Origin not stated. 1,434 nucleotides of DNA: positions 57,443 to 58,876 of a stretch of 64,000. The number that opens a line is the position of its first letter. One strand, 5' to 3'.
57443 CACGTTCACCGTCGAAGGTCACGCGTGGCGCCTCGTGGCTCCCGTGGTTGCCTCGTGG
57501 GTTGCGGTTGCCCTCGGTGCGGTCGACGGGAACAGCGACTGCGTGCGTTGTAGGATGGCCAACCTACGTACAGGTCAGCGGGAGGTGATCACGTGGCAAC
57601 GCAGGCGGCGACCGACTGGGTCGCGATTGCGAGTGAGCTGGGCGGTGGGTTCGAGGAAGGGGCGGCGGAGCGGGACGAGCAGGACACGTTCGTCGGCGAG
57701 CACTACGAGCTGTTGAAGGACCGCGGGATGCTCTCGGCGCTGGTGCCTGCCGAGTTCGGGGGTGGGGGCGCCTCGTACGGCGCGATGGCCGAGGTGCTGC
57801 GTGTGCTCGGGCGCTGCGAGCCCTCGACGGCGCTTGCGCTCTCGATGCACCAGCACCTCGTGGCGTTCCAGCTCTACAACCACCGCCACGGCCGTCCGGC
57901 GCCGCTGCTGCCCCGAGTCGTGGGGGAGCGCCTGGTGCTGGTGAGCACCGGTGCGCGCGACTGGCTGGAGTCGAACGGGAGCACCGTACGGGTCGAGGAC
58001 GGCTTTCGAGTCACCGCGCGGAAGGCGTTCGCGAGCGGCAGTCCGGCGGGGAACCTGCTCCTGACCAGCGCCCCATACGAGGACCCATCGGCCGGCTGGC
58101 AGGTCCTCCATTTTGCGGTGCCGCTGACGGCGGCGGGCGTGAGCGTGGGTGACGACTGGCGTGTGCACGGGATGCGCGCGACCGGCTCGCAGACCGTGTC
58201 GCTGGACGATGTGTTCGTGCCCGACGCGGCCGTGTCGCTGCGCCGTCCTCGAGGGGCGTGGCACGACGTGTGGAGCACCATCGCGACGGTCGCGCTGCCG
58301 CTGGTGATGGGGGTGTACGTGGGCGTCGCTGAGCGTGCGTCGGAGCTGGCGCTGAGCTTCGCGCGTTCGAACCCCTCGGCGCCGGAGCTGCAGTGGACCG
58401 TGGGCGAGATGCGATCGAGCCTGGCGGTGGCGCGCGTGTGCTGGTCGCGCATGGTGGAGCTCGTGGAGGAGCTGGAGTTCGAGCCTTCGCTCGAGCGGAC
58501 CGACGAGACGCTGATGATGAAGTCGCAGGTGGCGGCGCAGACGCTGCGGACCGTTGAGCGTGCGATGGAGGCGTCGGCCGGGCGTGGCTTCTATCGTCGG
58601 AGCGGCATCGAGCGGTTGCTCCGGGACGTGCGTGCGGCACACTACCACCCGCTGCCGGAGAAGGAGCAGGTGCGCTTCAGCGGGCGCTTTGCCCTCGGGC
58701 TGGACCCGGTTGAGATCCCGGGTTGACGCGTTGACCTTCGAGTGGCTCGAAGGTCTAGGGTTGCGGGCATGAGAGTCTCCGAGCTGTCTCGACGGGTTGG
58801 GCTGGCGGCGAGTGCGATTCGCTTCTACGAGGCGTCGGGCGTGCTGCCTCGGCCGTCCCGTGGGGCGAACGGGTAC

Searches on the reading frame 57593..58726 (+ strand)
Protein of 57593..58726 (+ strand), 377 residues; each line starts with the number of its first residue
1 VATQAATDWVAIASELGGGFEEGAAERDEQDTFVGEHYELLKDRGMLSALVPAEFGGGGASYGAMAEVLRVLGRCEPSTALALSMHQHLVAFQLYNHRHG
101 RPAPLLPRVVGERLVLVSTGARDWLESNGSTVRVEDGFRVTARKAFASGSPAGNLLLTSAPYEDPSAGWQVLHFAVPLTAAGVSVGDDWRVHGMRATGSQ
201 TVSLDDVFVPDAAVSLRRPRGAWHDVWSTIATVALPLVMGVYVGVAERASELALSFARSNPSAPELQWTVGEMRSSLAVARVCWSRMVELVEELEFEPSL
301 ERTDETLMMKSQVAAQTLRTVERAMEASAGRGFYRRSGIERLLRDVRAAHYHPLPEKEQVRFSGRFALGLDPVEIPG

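Call 96: search_protein_families(library=pfam, proteins=[window:57593-58726:+], max_evalue=0.00001)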
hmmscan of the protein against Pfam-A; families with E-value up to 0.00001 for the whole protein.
window:57593-58726:+ (377 aa): 4 families
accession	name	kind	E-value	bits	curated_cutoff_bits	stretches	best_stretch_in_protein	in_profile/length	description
PF02771.21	Acyl-CoA_dh_N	-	1.7e-09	38.5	22.9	1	23-96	22-95/113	Acyl-CoA dehydrogenase, N-terminal domain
PF02770.24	Acyl-CoA_dh_M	-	2.9e-07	31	33.3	1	127-207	15-97/97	Acyl-CoA dehydrogenase, middle domain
PF08028.16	Acyl-CoA_dh_2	-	3.7e-07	31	22.7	1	243-352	8-129/134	Acyl-CoA dehydrogenase, C-terminal domain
PF00441.29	Acyl-CoA_dh_1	-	4.8e-07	30.5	22.4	1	238-349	18-131/150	Acyl-CoA dehydrogenase, C-terminal domain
